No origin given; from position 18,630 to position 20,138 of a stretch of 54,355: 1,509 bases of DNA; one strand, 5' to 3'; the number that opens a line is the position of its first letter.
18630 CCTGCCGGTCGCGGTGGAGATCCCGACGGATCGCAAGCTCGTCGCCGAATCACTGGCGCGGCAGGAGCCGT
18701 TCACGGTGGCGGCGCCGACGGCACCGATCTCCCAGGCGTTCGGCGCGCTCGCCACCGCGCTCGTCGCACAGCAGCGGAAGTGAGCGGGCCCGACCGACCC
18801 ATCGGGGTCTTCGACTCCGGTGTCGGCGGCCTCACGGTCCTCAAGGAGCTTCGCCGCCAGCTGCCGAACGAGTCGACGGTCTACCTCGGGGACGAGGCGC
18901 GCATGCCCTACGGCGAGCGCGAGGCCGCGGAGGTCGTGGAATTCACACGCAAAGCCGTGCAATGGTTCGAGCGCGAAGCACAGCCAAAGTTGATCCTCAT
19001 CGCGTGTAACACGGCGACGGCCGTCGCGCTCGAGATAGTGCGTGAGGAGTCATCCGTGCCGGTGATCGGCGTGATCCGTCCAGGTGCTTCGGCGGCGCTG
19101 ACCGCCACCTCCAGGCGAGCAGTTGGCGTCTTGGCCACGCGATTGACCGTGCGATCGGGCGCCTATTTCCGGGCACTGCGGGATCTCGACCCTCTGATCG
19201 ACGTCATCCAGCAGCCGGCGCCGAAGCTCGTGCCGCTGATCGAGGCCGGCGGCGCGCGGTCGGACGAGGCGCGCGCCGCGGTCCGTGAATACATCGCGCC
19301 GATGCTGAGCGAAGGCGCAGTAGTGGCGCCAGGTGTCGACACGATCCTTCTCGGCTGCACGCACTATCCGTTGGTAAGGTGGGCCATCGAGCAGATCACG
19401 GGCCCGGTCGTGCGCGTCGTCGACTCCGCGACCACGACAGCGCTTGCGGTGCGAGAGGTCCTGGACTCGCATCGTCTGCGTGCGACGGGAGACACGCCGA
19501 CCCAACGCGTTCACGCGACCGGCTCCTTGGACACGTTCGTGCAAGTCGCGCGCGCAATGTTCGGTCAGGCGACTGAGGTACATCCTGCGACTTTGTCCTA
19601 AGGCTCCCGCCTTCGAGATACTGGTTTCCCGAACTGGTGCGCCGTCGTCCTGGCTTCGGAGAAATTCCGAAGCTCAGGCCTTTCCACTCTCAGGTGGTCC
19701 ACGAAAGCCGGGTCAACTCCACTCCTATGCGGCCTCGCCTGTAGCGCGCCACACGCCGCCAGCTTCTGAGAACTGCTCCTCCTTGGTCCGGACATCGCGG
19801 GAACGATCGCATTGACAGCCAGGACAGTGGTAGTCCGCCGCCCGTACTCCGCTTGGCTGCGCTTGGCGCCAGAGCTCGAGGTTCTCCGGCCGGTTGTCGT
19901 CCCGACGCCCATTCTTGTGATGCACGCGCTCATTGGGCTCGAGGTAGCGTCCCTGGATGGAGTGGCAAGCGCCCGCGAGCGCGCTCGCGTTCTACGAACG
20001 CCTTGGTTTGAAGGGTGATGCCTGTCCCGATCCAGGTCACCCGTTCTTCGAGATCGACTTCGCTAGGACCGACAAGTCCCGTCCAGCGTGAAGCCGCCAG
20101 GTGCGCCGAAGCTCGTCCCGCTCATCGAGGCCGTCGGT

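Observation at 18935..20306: Mosaic murI: low-GC replacement 3' part plus a decayed HNH endonuclease, with the native murI 3' end displaced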

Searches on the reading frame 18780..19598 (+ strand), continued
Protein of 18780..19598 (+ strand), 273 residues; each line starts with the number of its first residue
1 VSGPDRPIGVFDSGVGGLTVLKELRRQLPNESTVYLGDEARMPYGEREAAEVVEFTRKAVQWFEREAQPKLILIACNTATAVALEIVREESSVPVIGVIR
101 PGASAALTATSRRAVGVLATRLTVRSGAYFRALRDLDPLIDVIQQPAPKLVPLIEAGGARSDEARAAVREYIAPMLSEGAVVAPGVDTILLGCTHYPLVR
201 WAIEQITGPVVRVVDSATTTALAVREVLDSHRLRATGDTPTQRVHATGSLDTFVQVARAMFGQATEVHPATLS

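Call 26: find_related_loci(query=window:18780-19598:+, collection=genome_contigs, flank=4000)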
Query window:18780-19598:+ (273 aa) in genome_contigs; peptide patterns used: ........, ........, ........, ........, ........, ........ (x = any residue, [..] = any of these).
351 stretches matched a pattern; 119 encode a relative of the query (tblastn E <= 1e-3); the best 80 are kept; 80 distinct loci.
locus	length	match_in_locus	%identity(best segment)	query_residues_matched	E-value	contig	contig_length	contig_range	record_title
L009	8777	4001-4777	77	5-263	1e-132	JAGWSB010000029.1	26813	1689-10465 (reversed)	MAG: Chloroflexota bacterium isolate REEB34 contig-150_2185, whole genome shotgun sequence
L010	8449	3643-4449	77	5-273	1e-127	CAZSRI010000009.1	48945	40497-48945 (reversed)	MAG TPA_asm: uncultured Chloroflexota bacterium isolate SRP093762_co1_41 genome assembly, contig: NODE_454_length_48945_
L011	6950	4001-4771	74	5-261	3e-122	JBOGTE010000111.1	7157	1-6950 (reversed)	MAG: Candidatus Limnocylindria bacterium isolate SD8037_metabat2.bin.30_sub NODE_4954_length_7157_cov_2.738976, whole ge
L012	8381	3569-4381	69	1-272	9e-118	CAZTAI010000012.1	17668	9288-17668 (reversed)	MAG TPA_asm: uncultured Chloroflexota bacterium isolate SRP136066_co1_191 genome assembly, contig: NODE_3277_length_1766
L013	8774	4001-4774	72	5-263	1e-115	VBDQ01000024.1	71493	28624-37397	MAG: Chloroflexi bacterium isolate CF_4 14_0903_16_30cm_scaffold_322, whole genome shotgun sequence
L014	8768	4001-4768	71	5-261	3e-115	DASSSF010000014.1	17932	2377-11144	MAG TPA_asm: Candidatus Limnocylindria bacterium isolate SMAG_U508 k141_317084, whole genome shotgun sequence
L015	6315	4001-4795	71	1-266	1e-113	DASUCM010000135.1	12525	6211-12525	MAG TPA_asm: Candidatus Limnocylindria bacterium isolate SMAG_U1296 k141_1435507, whole genome shotgun sequence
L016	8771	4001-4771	70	6-263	3e-113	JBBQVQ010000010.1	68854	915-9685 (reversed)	MAG: Candidatus Limnocylindria bacterium isolate Co_metawrap_2004 Cmw_2004_k141_15082899_length_68854_cov_26.6091, whole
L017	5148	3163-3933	72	4-261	7e-113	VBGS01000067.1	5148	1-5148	MAG: Chloroflexi bacterium isolate CF_84 14_0927_12_20cm_scaffold_18039, whole genome shotgun sequence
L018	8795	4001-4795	71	7-272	1e-111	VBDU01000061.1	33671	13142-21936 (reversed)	MAG: Chloroflexi bacterium isolate CF_8 14_1009_13_30cm_scaffold_1542, whole genome shotgun sequence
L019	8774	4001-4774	71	5-263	1e-110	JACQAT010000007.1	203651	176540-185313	MAG: Chloroflexi bacterium isolate NC_groundwater_923_Pr1_S-0.2um_70_23 Montesol18-Sp2_coassembly_scaffold_241921, whole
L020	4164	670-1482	68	3-273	3e-110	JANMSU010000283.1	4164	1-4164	MAG: Chloroflexota bacterium isolate SOY_29_metabat_353 SOY_29_k141_5824163, whole genome shotgun sequence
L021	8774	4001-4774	73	5-263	6e-109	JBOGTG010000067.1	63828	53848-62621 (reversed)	MAG: Candidatus Limnocylindria bacterium isolate SC-S_metawrap_bin.40 k127_134343, whole genome shotgun sequence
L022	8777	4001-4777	72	5-264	5e-109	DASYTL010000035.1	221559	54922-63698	MAG TPA_asm: Candidatus Limnocylindria bacterium isolate SMAG_U4566 k141_2856176, whole genome shotgun sequence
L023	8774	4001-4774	71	5-263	7e-109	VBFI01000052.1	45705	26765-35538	MAG: Chloroflexi bacterium isolate CF_48 14_0929_02_20cm_scaffold_393_e:17936, whole genome shotgun sequence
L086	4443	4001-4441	78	3-150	2e-71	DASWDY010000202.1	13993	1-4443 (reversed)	MAG TPA_asm: Candidatus Limnocylindria bacterium isolate SMAG_U2748 k141_495163, whole genome shotgun sequence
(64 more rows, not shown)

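Call 32: find_related_loci(query=A1, collection=metagenome_contigs, flank=4000)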
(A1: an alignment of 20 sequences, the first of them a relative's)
Query A1 (354 aa) in metagenome_contigs; peptide patterns used: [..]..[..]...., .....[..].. (x = any residue, [..] = any of these).
600 stretches matched a pattern (row limit reached: there are more); 434 encode a relative of the query (tblastn E <= 1e-3); the best 80 are kept; 80 distinct loci.
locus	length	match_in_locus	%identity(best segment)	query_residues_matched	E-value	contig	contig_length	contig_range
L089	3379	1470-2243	49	13-279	7e-62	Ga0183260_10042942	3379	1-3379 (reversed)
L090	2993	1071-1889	46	13-283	5e-60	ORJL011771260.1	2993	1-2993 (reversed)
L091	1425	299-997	49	16-275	1e-61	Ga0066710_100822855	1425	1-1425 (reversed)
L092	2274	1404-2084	48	9-279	1e-55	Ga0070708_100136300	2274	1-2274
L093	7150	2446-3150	45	6-279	1e-48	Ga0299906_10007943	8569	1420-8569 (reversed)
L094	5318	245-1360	45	10-293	5e-46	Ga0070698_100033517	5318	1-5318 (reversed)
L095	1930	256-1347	46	110-311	1e-45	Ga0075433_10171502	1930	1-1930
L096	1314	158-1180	57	147-311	7e-45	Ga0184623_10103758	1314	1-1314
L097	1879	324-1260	60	153-289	2e-43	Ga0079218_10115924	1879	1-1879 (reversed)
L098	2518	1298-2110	38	17-279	3e-41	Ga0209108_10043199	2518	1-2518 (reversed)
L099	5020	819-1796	57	153-300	1e-40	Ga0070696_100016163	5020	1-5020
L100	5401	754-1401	38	48-279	5e-39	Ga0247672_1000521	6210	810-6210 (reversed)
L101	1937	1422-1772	57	155-271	1e-37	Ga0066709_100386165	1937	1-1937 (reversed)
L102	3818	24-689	38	48-295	9e-37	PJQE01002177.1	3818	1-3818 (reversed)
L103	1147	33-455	46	107-271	1e-37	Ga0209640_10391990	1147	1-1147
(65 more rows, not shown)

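Call 54: find_related_loci(query=A1, collection=viral_contigs, flank=4000)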
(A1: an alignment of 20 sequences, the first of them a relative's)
Query A1 (354 aa) in viral_contigs; peptide patterns used: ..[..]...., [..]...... (x = any residue, [..] = any of these).
600 stretches matched a pattern (row limit reached: there are more); 458 encode a relative of the query (tblastn E <= 1e-3); the best 80 are kept; 80 distinct loci.
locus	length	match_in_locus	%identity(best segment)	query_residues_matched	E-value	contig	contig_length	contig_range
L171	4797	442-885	51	188-328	1e-38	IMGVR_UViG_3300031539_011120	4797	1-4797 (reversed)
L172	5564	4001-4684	41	35-279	4e-37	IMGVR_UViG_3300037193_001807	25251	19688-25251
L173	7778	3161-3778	39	80-272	4e-35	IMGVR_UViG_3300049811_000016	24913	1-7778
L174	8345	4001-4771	38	48-290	7e-35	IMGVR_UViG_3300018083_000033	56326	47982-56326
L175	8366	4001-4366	58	152-272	6e-34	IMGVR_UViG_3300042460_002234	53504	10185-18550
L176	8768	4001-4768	36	12-274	8e-34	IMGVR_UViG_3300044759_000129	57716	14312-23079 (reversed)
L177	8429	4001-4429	47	114-271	5e-32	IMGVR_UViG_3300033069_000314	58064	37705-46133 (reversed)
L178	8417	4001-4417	47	143-280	4e-32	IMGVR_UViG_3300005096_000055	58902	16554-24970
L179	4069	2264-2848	40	13-279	1e-31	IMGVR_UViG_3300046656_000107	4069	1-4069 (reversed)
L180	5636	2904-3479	40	13-271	1e-31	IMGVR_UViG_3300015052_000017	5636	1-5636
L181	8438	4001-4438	49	149-281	9e-32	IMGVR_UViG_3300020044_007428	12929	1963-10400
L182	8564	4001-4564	38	69-279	1e-31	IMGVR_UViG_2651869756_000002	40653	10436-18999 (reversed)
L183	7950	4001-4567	37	69-279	4e-31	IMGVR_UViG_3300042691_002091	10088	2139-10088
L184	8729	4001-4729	34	13-306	5e-31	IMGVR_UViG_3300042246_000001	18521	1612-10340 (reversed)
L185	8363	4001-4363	52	151-272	4e-31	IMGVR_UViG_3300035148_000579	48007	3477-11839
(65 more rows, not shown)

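Call 55: search_protein_families(library=phrogs, proteins=[L002:769-1830:-, P0121, P0149, P0159], max_evalue=0.001)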
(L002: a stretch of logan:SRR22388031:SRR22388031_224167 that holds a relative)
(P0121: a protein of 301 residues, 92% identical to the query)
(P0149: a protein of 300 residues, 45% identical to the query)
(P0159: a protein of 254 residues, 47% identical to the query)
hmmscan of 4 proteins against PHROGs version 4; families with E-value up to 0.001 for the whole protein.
L002:769-1830:- (354 aa): 14 families
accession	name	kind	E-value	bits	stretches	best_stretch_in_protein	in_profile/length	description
phrog_20891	-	DNA, RNA and nucleotide metabolism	1.7e-34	120.4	1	145-274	68-208/219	HNH endonuclease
phrog_1271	-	DNA, RNA and nucleotide metabolism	1e-20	75.5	2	79-277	118-311/361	HNH endonuclease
phrog_15471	-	DNA, RNA and nucleotide metabolism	8.8e-16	59.3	2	199-261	16-73/183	HNH endonuclease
phrog_10730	-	DNA, RNA and nucleotide metabolism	4.3e-14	53.8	1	190-262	65-135/234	HNH endonuclease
phrog_7545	-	DNA, RNA and nucleotide metabolism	2.3e-13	51.6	1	178-259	56-124/160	HNH endonuclease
phrog_959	-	DNA, RNA and nucleotide metabolism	2.9e-09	37.8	1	196-274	39-113/138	HNH endonuclease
phrog_1333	-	unknown function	8e-09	36.8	0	9-40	99-130/166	-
phrog_25114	-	unknown function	2.3e-06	28.6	1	182-257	47-120/156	-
phrog_59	-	DNA, RNA and nucleotide metabolism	2.6e-06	28.1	1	189-258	160-225/423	HNH endonuclease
phrog_21964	-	DNA, RNA and nucleotide metabolism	2.9e-06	28.1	1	177-259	126-203/244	HNH endonuclease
phrog_31911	-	unknown function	1.1e-05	26.8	0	78-115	7-44/121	-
phrog_19902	-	DNA, RNA and nucleotide metabolism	1.6e-05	25.8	1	150-258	9-125/221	HNH endonuclease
phrog_99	-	DNA, RNA and nucleotide metabolism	2.5e-05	25.1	1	195-258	144-195/383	HNH endonuclease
phrog_14913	-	DNA, RNA and nucleotide metabolism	4.2e-05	24.6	1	197-260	13-80/149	HNH endonuclease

P0121 (301 aa): 14 families
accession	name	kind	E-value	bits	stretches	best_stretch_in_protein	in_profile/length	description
phrog_20891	-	DNA, RNA and nucleotide metabolism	1.2e-33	117.7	1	141-270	68-208/219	HNH endonuclease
phrog_1271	-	DNA, RNA and nucleotide metabolism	2e-22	81.1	3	75-273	118-311/361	HNH endonuclease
phrog_15471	-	DNA, RNA and nucleotide metabolism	2.2e-16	61.2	2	195-257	16-73/183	HNH endonuclease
phrog_10730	-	DNA, RNA and nucleotide metabolism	5.6e-14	53.4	1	186-258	65-135/234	HNH endonuclease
phrog_7545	-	DNA, RNA and nucleotide metabolism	7.1e-13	50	1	174-255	56-124/160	HNH endonuclease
phrog_959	-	DNA, RNA and nucleotide metabolism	5.3e-09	37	1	192-270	39-113/138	HNH endonuclease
phrog_1333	-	unknown function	3.2e-08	34.9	0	5-36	99-130/166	-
phrog_21964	-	DNA, RNA and nucleotide metabolism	6e-07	30.3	1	173-255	126-203/244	HNH endonuclease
phrog_19902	-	DNA, RNA and nucleotide metabolism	1.8e-06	28.8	1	145-254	8-125/221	HNH endonuclease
phrog_59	-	DNA, RNA and nucleotide metabolism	3.9e-06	27.5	1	185-254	160-225/423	HNH endonuclease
phrog_14913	-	DNA, RNA and nucleotide metabolism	1.3e-05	26.3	1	193-256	13-80/149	HNH endonuclease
phrog_31911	-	unknown function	5.1e-05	24.6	0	75-116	8-48/121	-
phrog_25114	-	unknown function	5.2e-05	24.2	1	178-253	47-120/156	-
phrog_99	-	DNA, RNA and nucleotide metabolism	5.8e-05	23.9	1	191-254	144-195/383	HNH endonuclease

P0149 (300 aa): 16 families
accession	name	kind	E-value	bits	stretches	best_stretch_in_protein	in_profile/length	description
phrog_1271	-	DNA, RNA and nucleotide metabolism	3.3e-32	113.2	4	112-257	175-307/361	HNH endonuclease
phrog_20891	-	DNA, RNA and nucleotide metabolism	8.9e-31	108.2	1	114-272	42-208/219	HNH endonuclease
phrog_15471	-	DNA, RNA and nucleotide metabolism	2.7e-18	67.4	1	205-260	21-74/183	HNH endonuclease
phrog_10730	-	DNA, RNA and nucleotide metabolism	7.7e-15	56.2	1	189-260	66-135/234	HNH endonuclease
phrog_7545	-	DNA, RNA and nucleotide metabolism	9.6e-14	52.9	1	189-261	58-128/160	HNH endonuclease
phrog_2308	-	unknown function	2.4e-12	48.1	1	75-143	56-130/138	-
phrog_959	-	DNA, RNA and nucleotide metabolism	1.8e-08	35.2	1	212-276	54-117/138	HNH endonuclease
phrog_21964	-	DNA, RNA and nucleotide metabolism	8.7e-08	33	1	183-257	134-203/244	HNH endonuclease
phrog_25114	-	unknown function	2.9e-06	28.3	1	182-255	49-120/156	-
phrog_59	-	DNA, RNA and nucleotide metabolism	3.8e-06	27.5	1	186-256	159-225/423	HNH endonuclease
phrog_19902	-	DNA, RNA and nucleotide metabolism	4.6e-06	27.5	1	211-257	79-126/221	HNH endonuclease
phrog_1333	-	unknown function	4.8e-06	27.8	0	40-66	99-125/166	-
phrog_14913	-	DNA, RNA and nucleotide metabolism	6.2e-06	27.3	1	197-257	15-79/149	HNH endonuclease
phrog_31911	-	unknown function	2.5e-05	25.6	0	38-66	3-31/121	-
phrog_99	-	DNA, RNA and nucleotide metabolism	3.3e-05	24.7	1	184-256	135-195/383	HNH endonuclease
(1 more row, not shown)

P0159 (254 aa): 15 families
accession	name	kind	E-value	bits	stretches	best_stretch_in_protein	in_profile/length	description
phrog_20891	-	DNA, RNA and nucleotide metabolism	1.7e-30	107.3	1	49-233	32-208/219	HNH endonuclease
phrog_15471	-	DNA, RNA and nucleotide metabolism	1.6e-19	71.5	1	158-219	15-72/183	HNH endonuclease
phrog_7545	-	DNA, RNA and nucleotide metabolism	5.9e-15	56.8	1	127-222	56-128/160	HNH endonuclease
phrog_10730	-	DNA, RNA and nucleotide metabolism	1.4e-13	52.1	1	152-221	67-135/234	HNH endonuclease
phrog_959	-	DNA, RNA and nucleotide metabolism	4.9e-07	30.6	1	160-222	43-101/138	HNH endonuclease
phrog_1333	-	unknown function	5.3e-07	30.9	0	107-142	96-131/166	-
phrog_59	-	DNA, RNA and nucleotide metabolism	6.9e-07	30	1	149-217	159-225/423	HNH endonuclease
phrog_14913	-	DNA, RNA and nucleotide metabolism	1.2e-06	29.6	0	159-218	15-79/149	HNH endonuclease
phrog_8273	-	unknown function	1.7e-06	29.1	0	103-138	171-206/216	-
phrog_19902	-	DNA, RNA and nucleotide metabolism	5.2e-06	27.4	1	134-218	35-126/221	HNH endonuclease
phrog_25114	-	unknown function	1.8e-05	25.7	1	117-216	23-120/156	-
phrog_21964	-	DNA, RNA and nucleotide metabolism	1.8e-05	25.5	1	150-217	138-202/244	HNH endonuclease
phrog_99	-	DNA, RNA and nucleotide metabolism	3e-05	24.8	1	154-217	143-195/383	HNH endonuclease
phrog_2308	-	unknown function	4.7e-05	24.5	0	79-109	102-133/138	-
phrog_20494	-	unknown function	0.00014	23.2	0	75-108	3-36/115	-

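Call 66: find_encoding_contigs(protein=P0042, flank=6000, max_places=3)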
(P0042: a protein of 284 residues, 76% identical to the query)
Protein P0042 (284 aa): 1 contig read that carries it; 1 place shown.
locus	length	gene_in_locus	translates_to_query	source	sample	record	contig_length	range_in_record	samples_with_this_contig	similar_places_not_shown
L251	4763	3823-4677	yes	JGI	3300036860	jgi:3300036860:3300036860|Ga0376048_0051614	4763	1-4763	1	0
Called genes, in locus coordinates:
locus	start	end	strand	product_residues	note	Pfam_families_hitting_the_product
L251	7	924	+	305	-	PF17396:DUF1611_N, PF07755:DUF1611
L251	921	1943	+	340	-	PF02746:MR_MLE_N, PF13378:MR_MLE_C, PF07476:MAAL_C (weak)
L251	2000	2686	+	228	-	PF07314:Lit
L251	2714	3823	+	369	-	PF00072:Response_reg, PF01656:CbiA, PF10609:ParA (weak), PF13614:AAA_31 (weak)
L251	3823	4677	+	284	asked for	PF01177:Asp_Glu_race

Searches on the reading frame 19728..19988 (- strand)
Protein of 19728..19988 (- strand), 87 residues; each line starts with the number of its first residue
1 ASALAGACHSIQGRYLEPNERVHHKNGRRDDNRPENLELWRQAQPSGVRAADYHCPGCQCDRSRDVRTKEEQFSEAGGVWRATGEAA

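Call 5: search_protein_families(library=pfam, proteins=[window:19728-19988:-], max_evalue=0.1)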
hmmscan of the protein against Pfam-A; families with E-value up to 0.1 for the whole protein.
seq(87 aa): 1 family
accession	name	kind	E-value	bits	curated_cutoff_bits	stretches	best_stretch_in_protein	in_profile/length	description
PF13392.12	HNH_3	-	3.4e-07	30.2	24.8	1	13-39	13-38/46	HNH endonuclease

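Call 76: find_homologous_proteins(query=window:19728-19958:-)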
Query window:19728-19958:- (77 aa): 333 proteins with E <= 0.001 among 334 candidates; the best 120 are listed.
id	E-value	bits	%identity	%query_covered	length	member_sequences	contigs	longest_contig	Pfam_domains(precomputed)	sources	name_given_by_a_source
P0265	5.6e-39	149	98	86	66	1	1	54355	-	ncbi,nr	ncbi:MAG: hypothetical protein HYU87_00765 [Chloroflexi bacterium]|nr:hypothetical protein [Chlorofl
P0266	1.0e-22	97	70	86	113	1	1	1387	PF13392.13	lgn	-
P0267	7.3e-22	95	75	74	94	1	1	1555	PF13392.13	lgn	-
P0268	1.9e-21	93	59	91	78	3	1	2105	PF13392.13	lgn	-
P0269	2.3e-20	90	79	64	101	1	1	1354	PF13392.13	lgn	-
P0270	6.0e-20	89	82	64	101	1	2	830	PF13392.13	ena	-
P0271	6.5e-20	89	72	65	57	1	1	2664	PF13392.13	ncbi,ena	-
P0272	1.0e-19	88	73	68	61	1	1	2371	PF13392.13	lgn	-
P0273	1.8e-19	87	75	66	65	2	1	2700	PF13392.13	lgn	-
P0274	1.8e-19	87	74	69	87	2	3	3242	PF13392.13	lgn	-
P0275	2.1e-19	87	61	92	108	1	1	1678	PF13392.13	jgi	jgi:hypothetical protein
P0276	2.6e-19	87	78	65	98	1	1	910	PF13392.13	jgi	-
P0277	3.3e-19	86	75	65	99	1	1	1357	PF13392.13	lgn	-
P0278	3.3e-19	86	77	62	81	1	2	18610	PF13392.13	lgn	-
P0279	3.8e-19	86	74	65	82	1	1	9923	PF13392.13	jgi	jgi:hypothetical protein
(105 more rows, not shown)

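Call 77: find_encoding_contigs(protein=P0266, flank=3000, max_places=3)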
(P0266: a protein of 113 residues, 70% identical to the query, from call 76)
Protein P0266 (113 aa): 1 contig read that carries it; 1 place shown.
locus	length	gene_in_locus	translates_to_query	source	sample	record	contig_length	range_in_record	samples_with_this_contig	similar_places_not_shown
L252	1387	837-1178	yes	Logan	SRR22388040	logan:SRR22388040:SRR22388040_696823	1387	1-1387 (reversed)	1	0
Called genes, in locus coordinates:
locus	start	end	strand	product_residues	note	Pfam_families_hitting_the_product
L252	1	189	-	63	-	?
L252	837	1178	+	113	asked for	PF13392:HNH_3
